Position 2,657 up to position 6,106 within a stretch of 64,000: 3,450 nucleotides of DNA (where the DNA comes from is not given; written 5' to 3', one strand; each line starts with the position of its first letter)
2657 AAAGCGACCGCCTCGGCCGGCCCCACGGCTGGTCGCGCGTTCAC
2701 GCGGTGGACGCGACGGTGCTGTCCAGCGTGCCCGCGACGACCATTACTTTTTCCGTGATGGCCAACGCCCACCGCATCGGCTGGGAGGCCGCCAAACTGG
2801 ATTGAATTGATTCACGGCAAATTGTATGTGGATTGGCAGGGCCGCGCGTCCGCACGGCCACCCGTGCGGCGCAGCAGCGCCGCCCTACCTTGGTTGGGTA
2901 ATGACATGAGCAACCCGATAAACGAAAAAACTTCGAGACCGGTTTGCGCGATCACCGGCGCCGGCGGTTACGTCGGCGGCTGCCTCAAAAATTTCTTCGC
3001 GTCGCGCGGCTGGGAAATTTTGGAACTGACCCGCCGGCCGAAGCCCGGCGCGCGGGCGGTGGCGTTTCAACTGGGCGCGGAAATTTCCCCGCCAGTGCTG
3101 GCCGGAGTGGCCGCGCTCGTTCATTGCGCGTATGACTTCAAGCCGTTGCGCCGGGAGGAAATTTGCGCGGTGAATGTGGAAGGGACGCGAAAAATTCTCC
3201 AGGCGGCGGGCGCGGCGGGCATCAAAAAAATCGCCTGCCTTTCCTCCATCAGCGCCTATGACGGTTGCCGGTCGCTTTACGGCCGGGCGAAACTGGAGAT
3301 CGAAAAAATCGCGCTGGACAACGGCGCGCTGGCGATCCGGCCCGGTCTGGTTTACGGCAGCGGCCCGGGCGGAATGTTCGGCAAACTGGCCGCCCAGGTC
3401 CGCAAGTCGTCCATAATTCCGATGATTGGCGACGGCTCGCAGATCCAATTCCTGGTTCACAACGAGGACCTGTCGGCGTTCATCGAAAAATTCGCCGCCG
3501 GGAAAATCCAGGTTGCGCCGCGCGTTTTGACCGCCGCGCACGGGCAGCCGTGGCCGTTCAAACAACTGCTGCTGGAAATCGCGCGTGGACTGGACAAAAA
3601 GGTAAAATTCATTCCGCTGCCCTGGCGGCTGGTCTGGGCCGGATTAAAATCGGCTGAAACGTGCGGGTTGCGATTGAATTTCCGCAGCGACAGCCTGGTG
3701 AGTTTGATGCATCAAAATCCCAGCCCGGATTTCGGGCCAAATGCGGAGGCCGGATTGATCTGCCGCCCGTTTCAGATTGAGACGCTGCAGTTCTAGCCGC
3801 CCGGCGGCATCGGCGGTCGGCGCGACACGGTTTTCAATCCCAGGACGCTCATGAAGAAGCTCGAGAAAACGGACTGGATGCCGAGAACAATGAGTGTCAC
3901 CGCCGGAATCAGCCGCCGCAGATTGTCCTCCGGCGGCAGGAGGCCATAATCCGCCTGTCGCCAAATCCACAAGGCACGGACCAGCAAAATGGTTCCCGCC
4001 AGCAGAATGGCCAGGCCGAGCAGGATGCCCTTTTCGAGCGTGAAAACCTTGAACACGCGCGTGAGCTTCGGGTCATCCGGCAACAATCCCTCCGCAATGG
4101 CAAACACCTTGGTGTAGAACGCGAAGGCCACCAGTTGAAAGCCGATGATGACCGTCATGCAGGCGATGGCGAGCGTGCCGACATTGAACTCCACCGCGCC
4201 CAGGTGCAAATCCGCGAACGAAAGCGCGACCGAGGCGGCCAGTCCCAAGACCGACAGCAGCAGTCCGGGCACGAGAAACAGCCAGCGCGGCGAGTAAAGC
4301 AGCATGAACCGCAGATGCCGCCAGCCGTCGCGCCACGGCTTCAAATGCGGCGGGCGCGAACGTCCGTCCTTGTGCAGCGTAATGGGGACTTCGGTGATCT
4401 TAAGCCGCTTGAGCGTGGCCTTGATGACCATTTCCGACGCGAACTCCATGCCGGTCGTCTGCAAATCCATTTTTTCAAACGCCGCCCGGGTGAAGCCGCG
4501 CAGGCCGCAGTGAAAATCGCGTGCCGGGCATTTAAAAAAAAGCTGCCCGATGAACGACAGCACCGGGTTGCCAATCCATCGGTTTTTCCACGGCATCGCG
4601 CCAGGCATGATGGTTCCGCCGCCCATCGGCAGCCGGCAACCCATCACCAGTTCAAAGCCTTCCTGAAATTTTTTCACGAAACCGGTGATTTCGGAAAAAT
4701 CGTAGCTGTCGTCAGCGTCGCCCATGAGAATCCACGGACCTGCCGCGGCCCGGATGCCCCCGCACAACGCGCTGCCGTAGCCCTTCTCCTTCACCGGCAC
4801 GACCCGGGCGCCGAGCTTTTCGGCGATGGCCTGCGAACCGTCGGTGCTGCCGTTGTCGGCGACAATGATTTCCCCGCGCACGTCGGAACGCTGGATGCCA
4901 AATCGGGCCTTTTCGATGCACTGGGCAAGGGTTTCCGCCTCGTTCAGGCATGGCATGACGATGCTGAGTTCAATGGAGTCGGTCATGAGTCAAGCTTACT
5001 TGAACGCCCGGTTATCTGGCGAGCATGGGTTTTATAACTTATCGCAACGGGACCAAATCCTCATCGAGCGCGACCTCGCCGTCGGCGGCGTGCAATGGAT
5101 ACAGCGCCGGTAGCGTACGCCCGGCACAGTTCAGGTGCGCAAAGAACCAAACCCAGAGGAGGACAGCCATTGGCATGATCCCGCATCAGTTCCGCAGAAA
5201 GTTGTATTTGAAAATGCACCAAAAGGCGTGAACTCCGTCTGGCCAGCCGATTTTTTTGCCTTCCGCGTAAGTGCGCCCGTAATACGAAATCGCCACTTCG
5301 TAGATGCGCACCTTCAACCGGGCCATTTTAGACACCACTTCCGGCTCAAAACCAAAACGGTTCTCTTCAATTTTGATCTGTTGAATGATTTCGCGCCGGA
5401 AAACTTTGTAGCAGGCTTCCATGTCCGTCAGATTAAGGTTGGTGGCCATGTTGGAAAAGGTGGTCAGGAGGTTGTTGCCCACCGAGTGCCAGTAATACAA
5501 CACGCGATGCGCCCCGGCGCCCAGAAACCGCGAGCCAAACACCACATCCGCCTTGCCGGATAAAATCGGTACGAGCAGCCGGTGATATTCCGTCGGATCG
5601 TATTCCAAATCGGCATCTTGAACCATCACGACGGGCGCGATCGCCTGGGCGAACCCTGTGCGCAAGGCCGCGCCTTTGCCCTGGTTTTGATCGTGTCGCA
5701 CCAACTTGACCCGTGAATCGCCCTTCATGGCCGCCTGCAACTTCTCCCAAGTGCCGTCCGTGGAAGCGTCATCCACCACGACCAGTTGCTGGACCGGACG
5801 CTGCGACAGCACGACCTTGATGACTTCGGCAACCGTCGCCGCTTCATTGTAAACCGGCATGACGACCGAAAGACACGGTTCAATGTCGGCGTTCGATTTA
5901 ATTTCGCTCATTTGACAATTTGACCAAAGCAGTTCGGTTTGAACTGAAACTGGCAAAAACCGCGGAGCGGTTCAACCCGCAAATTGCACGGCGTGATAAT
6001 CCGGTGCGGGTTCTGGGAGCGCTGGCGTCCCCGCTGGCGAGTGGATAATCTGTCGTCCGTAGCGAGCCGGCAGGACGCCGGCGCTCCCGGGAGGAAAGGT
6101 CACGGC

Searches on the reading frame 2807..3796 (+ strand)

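Call 92: search_protein_families(library=ncbifam, max_evalue=0.00001, proteins=[window:2807-3796:+])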
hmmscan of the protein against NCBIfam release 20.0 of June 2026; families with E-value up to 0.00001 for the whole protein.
window:2807-3796:+ (329 aa): 4 families
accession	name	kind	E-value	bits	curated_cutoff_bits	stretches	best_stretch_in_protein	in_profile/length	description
TIGR03466.1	HpnA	hypoth_equivalog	3.5e-09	36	367.65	1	49-150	5-116/327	hopanoid-associated sugar epimerase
NF042422.1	oxyalk_red_OleD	equivalog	1.1e-07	31.5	580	0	49-149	5-112/329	2-alkyl-3-oxoalkanoate reductase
TIGR01777.1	yfcH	hypoth_equivalog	4.1e-07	29.9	207.35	0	48-147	2-109/292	TIGR01777 family oxidoreductase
NF004520.0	PRK05865.1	equivalog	5.2e-06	24.6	1509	1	48-247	4-188/854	sugar epimerase family protein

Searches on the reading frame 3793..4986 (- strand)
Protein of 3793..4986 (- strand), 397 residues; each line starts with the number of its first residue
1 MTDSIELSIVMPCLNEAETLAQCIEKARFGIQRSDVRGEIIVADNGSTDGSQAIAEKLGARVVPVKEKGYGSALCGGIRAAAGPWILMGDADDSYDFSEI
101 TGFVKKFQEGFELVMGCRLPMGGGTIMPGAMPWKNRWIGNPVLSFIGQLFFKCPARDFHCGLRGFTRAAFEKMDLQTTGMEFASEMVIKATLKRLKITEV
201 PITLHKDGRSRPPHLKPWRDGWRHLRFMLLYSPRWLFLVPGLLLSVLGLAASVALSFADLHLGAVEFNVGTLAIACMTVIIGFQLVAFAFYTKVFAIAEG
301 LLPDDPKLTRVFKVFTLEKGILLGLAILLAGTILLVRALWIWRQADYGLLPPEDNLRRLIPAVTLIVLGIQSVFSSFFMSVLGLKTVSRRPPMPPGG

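Call 92: search_protein_families(library=ncbifam, max_evalue=0.00001, proteins=[window:3793-4986:-])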
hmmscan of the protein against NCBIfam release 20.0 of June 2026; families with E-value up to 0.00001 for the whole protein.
window:3793-4986:- (397 aa): 7 families
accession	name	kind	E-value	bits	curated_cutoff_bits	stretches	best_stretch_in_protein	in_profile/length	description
TIGR04182.1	glyco_TIGR04182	equivalog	1.1e-35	123.5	325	1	7-292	2-279/293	S-layer glycoprotein N-glycosyltransferase AglJ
NF041391.1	DPhHxTase_Halo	equivalog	3.3e-21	75.3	375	1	15-206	5-185/213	dolichyl-phosphate hexose transferase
NF058614.1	PPMAGASynPpgS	equivalog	4.8e-16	58.9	370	1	9-204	4-196/226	polyprenyl-phospho-N-acetylgalactosaminyl synthase PpgS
TIGR04283.1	glyco_like_mftF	equivalog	2.9e-12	46.7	182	1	7-92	1-82/221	TIGR04283 family arsenosugar biosynthesis glycosyltransferase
NF010496.0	PRK13915.1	equivalog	1.7e-10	40.5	262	1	6-92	32-126/307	glucosyl-3-phosphoglycerate synthase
NF007986.1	PRK10714.1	equivalog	3.4e-10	39.4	529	1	6-290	7-288/316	undecaprenyl-phosphate 4-deoxy-4-formamido-L-arabinose transferase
NF007482.0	PRK10073.1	equivalog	1.3e-07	31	423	1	3-94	4-97/334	glycosyltransferase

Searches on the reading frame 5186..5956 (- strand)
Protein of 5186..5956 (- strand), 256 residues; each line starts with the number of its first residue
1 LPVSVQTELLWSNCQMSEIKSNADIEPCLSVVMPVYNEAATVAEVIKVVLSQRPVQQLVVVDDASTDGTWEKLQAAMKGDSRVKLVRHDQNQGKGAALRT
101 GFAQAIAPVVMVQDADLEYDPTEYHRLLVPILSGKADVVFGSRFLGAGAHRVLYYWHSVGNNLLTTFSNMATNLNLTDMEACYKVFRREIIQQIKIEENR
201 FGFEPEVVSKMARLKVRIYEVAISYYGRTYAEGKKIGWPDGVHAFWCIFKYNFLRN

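Call 92: search_protein_families(library=ncbifam, max_evalue=0.00001, proteins=[window:5186-5956:-])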
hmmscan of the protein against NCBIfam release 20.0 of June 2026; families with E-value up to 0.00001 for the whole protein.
window:5186-5956:- (256 aa): 21 families
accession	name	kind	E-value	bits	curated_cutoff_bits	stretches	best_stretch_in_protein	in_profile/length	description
TIGR04182.1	glyco_TIGR04182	equivalog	2.1e-34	119.3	325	1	30-253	3-219/293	S-layer glycoprotein N-glycosyltransferase AglJ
NF058614.1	PPMAGASynPpgS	equivalog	4.3e-21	75.4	370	1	31-234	4-205/226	polyprenyl-phospho-N-acetylgalactosaminyl synthase PpgS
TIGR03937.1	PgaC_IcaA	equivalog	9.8e-18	64.3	422.3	1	19-122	37-141/407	poly-beta-1,6-N-acetyl-D-glucosamine synthase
NF047588.1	GlcsyltransPgfSStrep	equivalog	7e-16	58.3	500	1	29-201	3-176/308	glycosyltransferase PgfS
NF007986.1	PRK10714.1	equivalog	3.6e-15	55.8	529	1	29-233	8-208/316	undecaprenyl-phosphate 4-deoxy-4-formamido-L-arabinose transferase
NF041875.1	EPS_EpsD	equivalog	1.7e-14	54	370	1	29-142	1-115/325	exopolysaccharide biosynthesis glycosyltransferase EpsD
NF041391.1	DPhHxTase_Halo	equivalog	1.9e-14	53.2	375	1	33-229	1-187/213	dolichyl-phosphate hexose transferase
NF010496.0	PRK13915.1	equivalog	4.3e-14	52.3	262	1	25-134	29-145/307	glucosyl-3-phosphoglycerate synthase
NF047683.1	TeichurnBiosyTuaG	equivalog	1.6e-13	50.9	400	1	25-126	4-106/252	teichuronic acid biosynthesis protein TuaG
TIGR03965.1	mycofact_glyco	equivalog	3.3e-13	49.3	280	1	26-123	73-171/467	mycofactocin biosynthesis glycosyltransferase MftF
NF007482.0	PRK10073.1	equivalog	2.1e-12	46.7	423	1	26-138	5-117/334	glycosyltransferase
NF053739.1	GlytfEpsEBac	equivalog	1.2e-11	44.2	450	1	27-116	1-92/265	glycosyltransferase EpsE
TIGR04283.1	glyco_like_mftF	equivalog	1.4e-10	41.2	182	1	29-148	1-115/221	TIGR04283 family arsenosugar biosynthesis glycosyltransferase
NF045692.1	OglycostaseCruG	equivalog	4.6e-09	35.7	600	1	24-118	38-139/386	2'-O-glycosyltransferase CruG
TIGR03469.1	HpnB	hypoth_equivalog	9.2e-09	34.8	379.25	1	21-135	38-164/386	hopene-associated glycosyltransferase HpnB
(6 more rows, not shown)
